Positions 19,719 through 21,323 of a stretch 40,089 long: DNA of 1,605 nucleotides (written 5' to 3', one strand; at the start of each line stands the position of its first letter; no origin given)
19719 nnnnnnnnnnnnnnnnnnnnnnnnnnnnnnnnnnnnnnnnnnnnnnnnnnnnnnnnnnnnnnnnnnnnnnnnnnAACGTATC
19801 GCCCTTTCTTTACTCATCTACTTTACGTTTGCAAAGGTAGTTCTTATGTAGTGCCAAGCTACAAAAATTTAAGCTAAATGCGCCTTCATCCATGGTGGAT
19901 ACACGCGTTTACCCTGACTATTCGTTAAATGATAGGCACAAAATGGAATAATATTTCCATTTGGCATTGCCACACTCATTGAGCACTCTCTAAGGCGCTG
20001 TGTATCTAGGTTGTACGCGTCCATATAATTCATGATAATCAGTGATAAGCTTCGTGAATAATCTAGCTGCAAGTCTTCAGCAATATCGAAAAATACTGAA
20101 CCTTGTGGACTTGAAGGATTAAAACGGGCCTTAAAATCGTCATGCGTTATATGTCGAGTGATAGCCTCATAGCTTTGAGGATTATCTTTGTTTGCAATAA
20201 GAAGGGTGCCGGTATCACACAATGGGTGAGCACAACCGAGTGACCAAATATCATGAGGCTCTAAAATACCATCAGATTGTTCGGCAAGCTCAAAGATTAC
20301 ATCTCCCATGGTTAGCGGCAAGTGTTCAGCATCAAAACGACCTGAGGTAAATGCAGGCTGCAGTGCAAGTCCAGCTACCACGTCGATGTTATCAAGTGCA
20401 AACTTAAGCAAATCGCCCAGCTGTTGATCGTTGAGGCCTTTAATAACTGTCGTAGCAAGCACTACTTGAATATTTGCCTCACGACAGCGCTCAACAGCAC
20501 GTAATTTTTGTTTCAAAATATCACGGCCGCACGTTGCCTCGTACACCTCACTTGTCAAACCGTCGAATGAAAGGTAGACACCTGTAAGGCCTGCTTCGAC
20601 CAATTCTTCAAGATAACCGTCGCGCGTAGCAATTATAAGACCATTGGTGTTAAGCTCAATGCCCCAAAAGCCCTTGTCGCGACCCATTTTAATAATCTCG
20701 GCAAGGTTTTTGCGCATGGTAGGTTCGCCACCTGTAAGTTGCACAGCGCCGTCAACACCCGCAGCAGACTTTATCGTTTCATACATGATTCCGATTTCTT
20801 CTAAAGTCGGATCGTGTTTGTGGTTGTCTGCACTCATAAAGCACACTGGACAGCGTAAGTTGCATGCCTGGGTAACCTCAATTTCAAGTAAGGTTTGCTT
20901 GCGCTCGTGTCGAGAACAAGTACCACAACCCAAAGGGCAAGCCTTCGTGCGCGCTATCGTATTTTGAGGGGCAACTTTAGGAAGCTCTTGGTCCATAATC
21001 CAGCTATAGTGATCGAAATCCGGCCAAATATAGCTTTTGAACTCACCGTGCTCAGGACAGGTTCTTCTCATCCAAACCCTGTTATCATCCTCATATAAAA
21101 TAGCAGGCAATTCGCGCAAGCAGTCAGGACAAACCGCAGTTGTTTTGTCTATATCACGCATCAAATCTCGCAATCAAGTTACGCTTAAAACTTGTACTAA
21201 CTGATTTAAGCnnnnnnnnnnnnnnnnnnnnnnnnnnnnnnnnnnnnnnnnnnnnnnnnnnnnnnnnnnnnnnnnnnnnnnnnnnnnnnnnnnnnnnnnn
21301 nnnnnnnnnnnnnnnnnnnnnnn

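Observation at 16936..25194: Seven-gene operon: cytoplasmic Mo enzyme between HdrB-like and HdrD-like CCG proteins, with an embedded tailoring set (DUF2064, COG1964 radical SAM, ferredoxin-DUF169, GNAT)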

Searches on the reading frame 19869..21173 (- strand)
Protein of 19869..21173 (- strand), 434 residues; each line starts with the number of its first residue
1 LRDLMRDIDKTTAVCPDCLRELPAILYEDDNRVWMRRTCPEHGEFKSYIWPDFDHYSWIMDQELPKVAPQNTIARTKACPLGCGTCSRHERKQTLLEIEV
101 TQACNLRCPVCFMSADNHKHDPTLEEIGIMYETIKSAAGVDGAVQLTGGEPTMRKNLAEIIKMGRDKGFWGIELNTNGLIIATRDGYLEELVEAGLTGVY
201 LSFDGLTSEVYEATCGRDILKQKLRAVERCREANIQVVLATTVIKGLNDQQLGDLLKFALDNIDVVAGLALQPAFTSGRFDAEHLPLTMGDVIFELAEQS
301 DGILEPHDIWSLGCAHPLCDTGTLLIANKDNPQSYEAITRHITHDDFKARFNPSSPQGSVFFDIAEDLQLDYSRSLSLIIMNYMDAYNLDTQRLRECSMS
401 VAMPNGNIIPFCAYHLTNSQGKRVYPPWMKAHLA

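Call 3: search_protein_families(library=pfam, proteins=[window:19869-21173:-], max_evalue=0.01)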
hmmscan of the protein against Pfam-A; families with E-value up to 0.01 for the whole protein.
window:19869-21173:- (434 aa): 2 families
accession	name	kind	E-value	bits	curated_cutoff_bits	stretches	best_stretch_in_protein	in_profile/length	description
PF04055.27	Radical_SAM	-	1.3e-27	97.4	29.5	1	98-259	1-166/166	Radical SAM superfamily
PF23545.1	Zn_ribbon_HMPTM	-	2.2e-19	69.1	27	1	8-50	2-44/45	HMPTM N-terminal zinc ribbon domain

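Call 4: search_protein_families(library=ncbifam, proteins=[window:19869-21173:-], max_evalue=0.01)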
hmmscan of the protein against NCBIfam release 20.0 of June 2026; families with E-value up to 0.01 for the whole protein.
window:19869-21173:- (434 aa): 58 families (the best 25 are shown)
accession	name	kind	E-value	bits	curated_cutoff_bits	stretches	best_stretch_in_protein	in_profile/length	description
NF045646.2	rSAM_Se_TrsS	equivalog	1.3e-109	366.7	490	1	10-425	2-440/441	radical SAM (seleno)protein TrsS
NF045702.1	rSAM_GDGT_ether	equivalog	1.1e-98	331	450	2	10-321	1-318/486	tetraether lipid synthase Tes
NF045703.1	rSAM_Tes_intein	exception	1.9e-57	194.8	1700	3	119-312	621-814/1040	tetraether lipid synthase Tes, intein-containing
TIGR02666.1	moaA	equivalog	5.3e-28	98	284.05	1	88-261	4-182/336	GTP 3',8-cyclase MoaA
TIGR02668.1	moaA_archaeal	equivalog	8.4e-28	97.2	325.25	1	88-264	4-178/303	GTP 3',8-cyclase MoaA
NF001199.0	PRK00164.2-1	equivalog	3.4e-26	92.1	231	1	88-262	6-178/308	GTP 3',8-cyclase MoaA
TIGR02109.1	PQQ_syn_pqqE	equivalog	8.7e-17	61.1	381.35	1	96-261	9-171/358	pyrroloquinoline quinone biosynthesis protein PqqE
TIGR04317.1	W_rSAM_matur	equivalog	2.8e-16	59.6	380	1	96-235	6-141/349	tungsten cofactor oxidoreductase radical SAM maturase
TIGR04545.1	rSAM_ahbD_hemeb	equivalog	3.4e-16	59.6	500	1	97-260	3-163/339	heme b synthase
TIGR04051.1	rSAM_NirJ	equivalog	1.8e-15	56.8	515.45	1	100-261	8-165/354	heme d1 biosynthesis radical SAM protein NirJ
TIGR04347.1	pseudo_SAM_Halo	equivalog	2.6e-15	56.6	525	1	88-255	32-195/390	TIGR04347 family pseudo-SAM/SPASM protein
NF050035.1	rSAM_WgK_link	exception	2.6e-15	56.3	650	1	92-255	7-164/367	radical SAM/SPASM peptide maturase WgkB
TIGR04546.1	rSAM_ahbC_deAc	equivalog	7e-15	54.7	650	1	92-253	37-194/390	12,18-didecarboxysiroheme deacetylase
NF045574.1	sacti_mat_StsB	exception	1.1e-14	54.2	625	1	99-265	101-261/466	StsB family radical SAM/SPASM domain sactipeptide maturase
TIGR04053.2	TIGR04053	equivalog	1.6e-14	54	395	1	94-258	8-172/366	TIGR04053 family radical SAM/SPASM domain-containing protein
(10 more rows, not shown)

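Call 11: find_homologous_proteins(query=window:19869-21173:-, max_evalue=1e-10)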
Query window:19869-21173:- (434 aa): 933 proteins with E <= 1e-10 among 6498 candidates; the best 120 are listed.
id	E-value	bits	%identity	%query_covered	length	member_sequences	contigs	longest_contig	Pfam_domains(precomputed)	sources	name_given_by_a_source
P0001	0.0e+0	1011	100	99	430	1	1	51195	PF23545.2,PF04055.28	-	-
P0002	1.2e-194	666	65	99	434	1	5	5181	PF23545.2,PF04055.28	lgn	-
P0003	2.9e-194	664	65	100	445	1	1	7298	PF23545.2,PF04055.28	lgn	-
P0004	7.0e-194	663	65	100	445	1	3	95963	PF23545.2,PF04055.28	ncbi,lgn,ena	-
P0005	8.1e-194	663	67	98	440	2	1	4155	PF23545.2,PF04055.28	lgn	-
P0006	1.8e-192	658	66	98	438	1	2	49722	PF23545.2,PF04055.28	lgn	-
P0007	2.8e-192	658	65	98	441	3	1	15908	PF23545.2,PF04055.28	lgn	-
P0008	9.8e-192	656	67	98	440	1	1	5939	PF23545.2,PF04055.28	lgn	-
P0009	1.2e-191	656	65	98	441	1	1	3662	PF23545.2,PF04055.28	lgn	-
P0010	2.2e-191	655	65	98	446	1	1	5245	PF23545.2,PF04055.28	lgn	-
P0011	2.7e-191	654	64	99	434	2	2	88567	PF23545.2,PF04055.28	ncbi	-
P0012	4.6e-191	654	64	98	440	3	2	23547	PF23545.2,PF04055.28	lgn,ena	-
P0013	6.5e-191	653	64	98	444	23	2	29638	PF23545.2,PF04055.28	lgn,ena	-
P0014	2.7e-190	651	66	98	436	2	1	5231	PF23545.2,PF04055.28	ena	-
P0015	4.6e-190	650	65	99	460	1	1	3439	PF23545.2,PF04055.28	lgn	-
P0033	9.4e-188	643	63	98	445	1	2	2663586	PF23545.2,PF04055.28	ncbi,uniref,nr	ncbi:radical SAM protein [Raoultibacter massiliensis]|uniref:Radical SAM protein n=1 Tax=Raoultibact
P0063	1.7e-185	635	62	98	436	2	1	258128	PF23545.2,PF04055.28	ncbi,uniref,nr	ncbi:radical SAM protein [Adlercreutzia sp. ZJ304]|uniref:radical SAM protein n=1 Tax=Adlercreutzia 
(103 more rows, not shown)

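Call 12: find_encoding_contigs(protein=P0033, flank=10000, max_places=2)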
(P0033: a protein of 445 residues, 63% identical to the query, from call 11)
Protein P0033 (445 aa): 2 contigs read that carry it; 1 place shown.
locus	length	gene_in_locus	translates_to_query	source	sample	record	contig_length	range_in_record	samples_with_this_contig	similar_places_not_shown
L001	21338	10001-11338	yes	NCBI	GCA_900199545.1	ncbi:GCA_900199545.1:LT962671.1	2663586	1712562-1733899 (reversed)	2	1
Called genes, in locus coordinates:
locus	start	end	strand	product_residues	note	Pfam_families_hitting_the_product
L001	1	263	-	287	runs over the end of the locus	PF00753:Lactamase_B, PF23023:Anti-Pycsar_Apyc1, PF12706:Lactamase_B_2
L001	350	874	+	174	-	-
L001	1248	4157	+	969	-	PF04879:Molybdop_Fe4S4, PF00384:Molybdopterin, PF01568:Molydop_binding, PF17780:OCRE (weak)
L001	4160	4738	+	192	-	PF12838:Fer4_7 (faint), PF13187:Fer4_9 (faint), PF13237:Fer4_10 (faint), PF13247:Fer4_11, PF00037:Fer4 (weak), PF12797:Fer4_2 (weak)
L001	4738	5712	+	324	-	PF03916:NrfD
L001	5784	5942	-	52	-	-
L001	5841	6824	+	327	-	PF02754:CCG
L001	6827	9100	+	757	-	PF00384:Molybdopterin, PF01568:Molydop_binding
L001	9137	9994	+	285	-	PF09837:DUF2064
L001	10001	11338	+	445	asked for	PF23545:Zn_ribbon_HMPTM, PF04055:Radical_SAM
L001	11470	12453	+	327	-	PF00037:Fer4 (weak), PF12837:Fer4_6 (weak), PF12838:Fer4_7, PF13187:Fer4_9 (weak), PF13237:Fer4_10, PF14697:Fer4_21 (weak), PF02596:DUF169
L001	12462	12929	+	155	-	PF00583:Acetyltransf_1, PF13673:Acetyltransf_10, PF13508:Acetyltransf_7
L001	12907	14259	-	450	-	PF12838:Fer4_7 (faint), PF02754:CCG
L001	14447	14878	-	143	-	PF03551:PadR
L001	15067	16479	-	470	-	PF00939:Na_sulph_symp, PF03600:CitMHS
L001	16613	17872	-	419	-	PF07690:MFS_1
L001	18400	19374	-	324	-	PF00126:HTH_1, PF03466:LysR_substrate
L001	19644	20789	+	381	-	PF02771:Acyl-CoA_dh_N, PF02770:Acyl-CoA_dh_M, PF00441:Acyl-CoA_dh_1, PF08028:Acyl-CoA_dh_2, PF22924:ACOX_C_alpha1 (weak)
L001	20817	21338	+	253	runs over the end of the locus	PF01012:ETF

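Call 13: find_encoding_contigs(protein=P0063, flank=10000, max_places=2)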
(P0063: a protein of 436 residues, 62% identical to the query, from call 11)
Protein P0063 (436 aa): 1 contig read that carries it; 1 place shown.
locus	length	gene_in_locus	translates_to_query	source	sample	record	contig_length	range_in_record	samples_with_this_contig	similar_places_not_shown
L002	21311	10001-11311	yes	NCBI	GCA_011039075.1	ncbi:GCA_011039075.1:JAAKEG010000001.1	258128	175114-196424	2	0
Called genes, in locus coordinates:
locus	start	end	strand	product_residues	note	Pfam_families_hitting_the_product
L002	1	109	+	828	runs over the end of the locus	PF01588:tRNA_bind, PF03483:B3_4, PF03484:B5, PF17759:tRNA_synthFbeta, PF03147:FDX-ACB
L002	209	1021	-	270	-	PF23023:Anti-Pycsar_Apyc1, PF00753:Lactamase_B, PF12706:Lactamase_B_2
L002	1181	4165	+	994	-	PF04879:Molybdop_Fe4S4, PF00384:Molybdopterin, PF01568:Molydop_binding, PF17780:OCRE (weak)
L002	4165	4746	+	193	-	PF13187:Fer4_9 (faint), PF13247:Fer4_11, PF12838:Fer4_7 (weak), PF00037:Fer4 (weak), PF12797:Fer4_2 (weak), PF13237:Fer4_10 (weak)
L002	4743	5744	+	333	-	PF03916:NrfD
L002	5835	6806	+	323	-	PF02754:CCG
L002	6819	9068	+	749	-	PF04879:Molybdop_Fe4S4 (weak), PF00384:Molybdopterin, PF01568:Molydop_binding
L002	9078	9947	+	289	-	PF09837:DUF2064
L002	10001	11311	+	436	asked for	PF23545:Zn_ribbon_HMPTM, PF04055:Radical_SAM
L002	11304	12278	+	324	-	PF00037:Fer4 (faint), PF13237:Fer4_10 (weak), PF14697:Fer4_21 (weak), PF13187:Fer4_9 (weak), PF02596:DUF169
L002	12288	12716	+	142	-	PF00583:Acetyltransf_1, PF13673:Acetyltransf_10, PF13508:Acetyltransf_7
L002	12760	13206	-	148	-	PF03551:PadR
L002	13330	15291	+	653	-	PF13522:GATase_6, PF13537:GATase_7, PF01380:SIS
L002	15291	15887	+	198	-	PF01648:ACPS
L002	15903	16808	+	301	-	PF01256:Carb_kinase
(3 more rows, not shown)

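Call 17: search_solved_structures(query=window:19869-21173:-, max_evalue=0.00001, show_alignments=1)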
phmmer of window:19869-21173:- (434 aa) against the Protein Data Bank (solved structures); distinct sequences matched with E-value up to 0.00001: 7.
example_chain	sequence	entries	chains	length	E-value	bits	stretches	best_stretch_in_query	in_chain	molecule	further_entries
7tol_A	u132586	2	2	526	2.7e-79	270.5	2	10-318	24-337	glycerol dibiphytanyl glycerol tetraether - macrocyclic archaeol synthase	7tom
1tv7_A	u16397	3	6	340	1.1e-11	47.7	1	96-262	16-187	Molybdenum cofactor biosynthesis protein A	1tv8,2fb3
2fb2_A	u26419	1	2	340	1.4e-11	47.4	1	96-262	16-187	Molybdenum cofactor biosynthesis protein A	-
7voc_C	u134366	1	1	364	5.1e-11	45.5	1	73-216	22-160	Cytosylglucuronate decarboxylase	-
7vob_C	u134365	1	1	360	5.2e-11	45.5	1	74-216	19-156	Cytosylglucuronate decarboxylase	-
6efn_A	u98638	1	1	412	6.3e-11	45.2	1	98-256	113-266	Sporulation killing factor maturation protein SkfB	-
6c8v_A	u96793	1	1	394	5.6e-07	32.2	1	98-246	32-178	Coenzyme PQQ synthesis protein E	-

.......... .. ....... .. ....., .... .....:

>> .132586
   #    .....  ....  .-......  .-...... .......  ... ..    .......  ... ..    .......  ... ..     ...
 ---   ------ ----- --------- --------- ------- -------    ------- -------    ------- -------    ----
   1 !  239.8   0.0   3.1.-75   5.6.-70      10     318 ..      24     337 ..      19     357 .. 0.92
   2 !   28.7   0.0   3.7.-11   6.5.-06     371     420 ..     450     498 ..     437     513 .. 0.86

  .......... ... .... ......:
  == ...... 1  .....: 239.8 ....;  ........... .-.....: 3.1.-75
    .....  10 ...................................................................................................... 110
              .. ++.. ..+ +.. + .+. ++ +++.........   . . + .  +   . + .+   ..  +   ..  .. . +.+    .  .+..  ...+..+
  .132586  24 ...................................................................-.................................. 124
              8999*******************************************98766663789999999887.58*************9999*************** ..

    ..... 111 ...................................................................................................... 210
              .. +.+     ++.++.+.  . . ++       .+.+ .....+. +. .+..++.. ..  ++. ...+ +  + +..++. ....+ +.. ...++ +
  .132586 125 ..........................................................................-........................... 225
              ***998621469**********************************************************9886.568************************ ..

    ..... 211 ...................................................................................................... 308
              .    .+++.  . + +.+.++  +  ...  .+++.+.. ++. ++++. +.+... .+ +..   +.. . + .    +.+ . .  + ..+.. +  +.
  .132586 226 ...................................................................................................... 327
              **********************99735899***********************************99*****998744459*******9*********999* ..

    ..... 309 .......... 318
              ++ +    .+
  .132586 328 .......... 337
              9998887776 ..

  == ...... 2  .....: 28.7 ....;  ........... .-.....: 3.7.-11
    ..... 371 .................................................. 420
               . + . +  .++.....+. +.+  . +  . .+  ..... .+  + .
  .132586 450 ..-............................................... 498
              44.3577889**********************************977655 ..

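Call 27: search_protein_representatives(protein=window:19869-21173:-)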
Query: 434 residues. Proteins with E-value up to 0.001 (for the whole library): 17274; up to 1e-10: 2813; up to 1e-30: 468. The best 150 are listed.
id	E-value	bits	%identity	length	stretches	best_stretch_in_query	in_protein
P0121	9.3e-133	459.9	49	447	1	5-428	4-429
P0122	6.3e-130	450.6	69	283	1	8-282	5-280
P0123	9.8e-108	377.5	55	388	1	10-330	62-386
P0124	1.4e-94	334.1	74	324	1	130-329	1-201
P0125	1.7e-94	333.8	67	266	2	199-328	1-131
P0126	2.4e-93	330.0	67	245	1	5-213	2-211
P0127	3.3e-87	309.8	48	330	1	76-386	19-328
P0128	7.8e-87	308.6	39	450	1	7-425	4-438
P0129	5.8e-81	289.2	40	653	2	10-320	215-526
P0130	5.4e-80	286.0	47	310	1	142-426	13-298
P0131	4.6e-79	283.0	41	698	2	10-326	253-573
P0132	8.2e-78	278.8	42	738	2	10-323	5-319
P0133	4.8e-77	276.3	40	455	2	9-320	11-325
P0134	1.7e-76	274.5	37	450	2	9-331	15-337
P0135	6.0e-76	272.7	38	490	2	8-327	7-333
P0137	3.1e-75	270.3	38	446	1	9-425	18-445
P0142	2.1e-72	261.0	35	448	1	9-425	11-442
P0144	8.9e-71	255.7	38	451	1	10-432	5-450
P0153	3.9e-69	250.3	36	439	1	5-426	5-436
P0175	3.3e-65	237.3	35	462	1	8-425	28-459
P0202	5.4e-62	226.7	34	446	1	8-424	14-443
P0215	6.7e-61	223.1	34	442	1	6-418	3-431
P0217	1.8e-60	221.7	31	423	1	10-425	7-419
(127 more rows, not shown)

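Call 28: search_protein_families(library=ncbifam, proteins=[P0121, P0128, P0137, P0142, P0144, P0153, P0175, P0202, P0215, P0217], max_evalue=1e-40)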
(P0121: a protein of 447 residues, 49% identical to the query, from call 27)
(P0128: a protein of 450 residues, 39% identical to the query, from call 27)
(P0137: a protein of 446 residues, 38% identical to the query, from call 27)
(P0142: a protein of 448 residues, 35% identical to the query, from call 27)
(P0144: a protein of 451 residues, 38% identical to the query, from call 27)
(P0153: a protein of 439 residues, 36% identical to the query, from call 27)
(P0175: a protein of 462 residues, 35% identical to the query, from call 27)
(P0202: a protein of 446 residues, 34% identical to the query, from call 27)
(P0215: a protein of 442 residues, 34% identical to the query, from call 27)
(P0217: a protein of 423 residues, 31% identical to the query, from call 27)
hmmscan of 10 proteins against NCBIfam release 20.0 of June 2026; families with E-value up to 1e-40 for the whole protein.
P0121 (447 aa): 3 families
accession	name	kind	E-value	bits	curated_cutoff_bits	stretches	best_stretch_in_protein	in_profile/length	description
NF045646.2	rSAM_Se_TrsS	equivalog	4.7e-98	328.6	490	1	10-339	3-331/441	radical SAM (seleno)protein TrsS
NF045702.1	rSAM_GDGT_ether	equivalog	7.3e-93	311.8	450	1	11-323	3-317/486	tetraether lipid synthase Tes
NF045703.1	rSAM_Tes_intein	exception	3.1e-48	164.3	1700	0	143-316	645-815/1040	tetraether lipid synthase Tes, intein-containing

P0128 (450 aa): 3 families
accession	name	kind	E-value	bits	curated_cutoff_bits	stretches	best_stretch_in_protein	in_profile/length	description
NF045646.2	rSAM_Se_TrsS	equivalog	3.9e-136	454.1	490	1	7-439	2-441/441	radical SAM (seleno)protein TrsS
NF045702.1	rSAM_GDGT_ether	equivalog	1.6e-119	399.7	450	1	8-309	2-311/486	tetraether lipid synthase Tes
NF045703.1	rSAM_Tes_intein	exception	5.4e-73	246.3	1700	1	120-309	625-816/1040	tetraether lipid synthase Tes, intein-containing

P0137 (446 aa): 3 families
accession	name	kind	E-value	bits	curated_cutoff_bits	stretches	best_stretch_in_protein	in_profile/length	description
NF045646.2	rSAM_Se_TrsS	equivalog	6.2e-172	572.1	490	1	19-446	2-441/441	radical SAM (seleno)protein TrsS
NF045702.1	rSAM_GDGT_ether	equivalog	3.9e-106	355.6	450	1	20-332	2-324/486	tetraether lipid synthase Tes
NF045703.1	rSAM_Tes_intein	exception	1.3e-57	195.4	1700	0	146-318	645-815/1040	tetraether lipid synthase Tes, intein-containing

P0142 (448 aa): 3 families
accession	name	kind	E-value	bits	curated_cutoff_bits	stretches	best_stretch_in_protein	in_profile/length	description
NF045646.2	rSAM_Se_TrsS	equivalog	1.2e-182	607.4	490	1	12-443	2-441/441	radical SAM (seleno)protein TrsS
NF045702.1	rSAM_GDGT_ether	equivalog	4.1e-113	378.6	450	1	12-326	1-318/486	tetraether lipid synthase Tes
NF045703.1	rSAM_Tes_intein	exception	1.4e-67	228.3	1700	1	146-316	645-813/1040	tetraether lipid synthase Tes, intein-containing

P0144 (451 aa): 3 families
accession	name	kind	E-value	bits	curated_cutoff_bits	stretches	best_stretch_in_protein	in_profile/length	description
NF045646.2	rSAM_Se_TrsS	equivalog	1.5e-155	518.1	490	1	5-443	2-440/441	radical SAM (seleno)protein TrsS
NF045702.1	rSAM_GDGT_ether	equivalog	3.5e-111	372.2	450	1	5-311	1-308/486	tetraether lipid synthase Tes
NF045703.1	rSAM_Tes_intein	exception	8.6e-64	215.8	1700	0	118-311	623-813/1040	tetraether lipid synthase Tes, intein-containing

P0153 (439 aa): 3 families
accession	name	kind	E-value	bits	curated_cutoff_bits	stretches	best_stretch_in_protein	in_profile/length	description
NF045646.2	rSAM_Se_TrsS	equivalog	2e-151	504.5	490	1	7-435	2-440/441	radical SAM (seleno)protein TrsS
NF045702.1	rSAM_GDGT_ether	equivalog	4.8e-103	345.4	450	1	8-323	2-319/486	tetraether lipid synthase Tes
NF045703.1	rSAM_Tes_intein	exception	4.1e-58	197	1700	1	113-312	616-813/1040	tetraether lipid synthase Tes, intein-containing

P0175 (462 aa): 3 families
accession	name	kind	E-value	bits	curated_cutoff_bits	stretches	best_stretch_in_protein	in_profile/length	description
NF045646.2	rSAM_Se_TrsS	equivalog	4.8e-151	503.2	490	1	30-459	2-440/441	radical SAM (seleno)protein TrsS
NF045702.1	rSAM_GDGT_ether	equivalog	6.6e-101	338.3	450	1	31-350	2-318/486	tetraether lipid synthase Tes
NF045703.1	rSAM_Tes_intein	exception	5.4e-59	199.9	1700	0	146-351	623-824/1040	tetraether lipid synthase Tes, intein-containing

P0202 (446 aa): 3 families
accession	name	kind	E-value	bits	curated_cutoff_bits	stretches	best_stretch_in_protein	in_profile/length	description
NF045646.2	rSAM_Se_TrsS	equivalog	4.2e-136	454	490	1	16-445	2-441/441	radical SAM (seleno)protein TrsS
NF045702.1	rSAM_GDGT_ether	equivalog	4.8e-79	266.2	450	1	17-329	2-316/486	tetraether lipid synthase Tes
NF045703.1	rSAM_Tes_intein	exception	4.3e-42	144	1700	0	133-320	625-812/1040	tetraether lipid synthase Tes, intein-containing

P0215 (442 aa): 3 families
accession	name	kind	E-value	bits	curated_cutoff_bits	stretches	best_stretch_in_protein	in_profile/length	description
NF045646.2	rSAM_Se_TrsS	equivalog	1e-165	551.6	490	1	7-432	2-434/441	radical SAM (seleno)protein TrsS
NF045702.1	rSAM_GDGT_ether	equivalog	9.3e-97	324.6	450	1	8-310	2-312/486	tetraether lipid synthase Tes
NF045703.1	rSAM_Tes_intein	exception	5.9e-54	183.3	1700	0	112-306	620-813/1040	tetraether lipid synthase Tes, intein-containing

P0217 (423 aa): 3 families
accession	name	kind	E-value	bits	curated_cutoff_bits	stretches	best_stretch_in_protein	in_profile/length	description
NF045646.2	rSAM_Se_TrsS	equivalog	1.5e-114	382.9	490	1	8-364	3-361/441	radical SAM (seleno)protein TrsS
NF045702.1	rSAM_GDGT_ether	equivalog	3.4e-92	309.6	450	1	8-323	2-318/486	tetraether lipid synthase Tes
NF045703.1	rSAM_Tes_intein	exception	7.7e-45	153.1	1700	0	113-314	614-814/1040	tetraether lipid synthase Tes, intein-containing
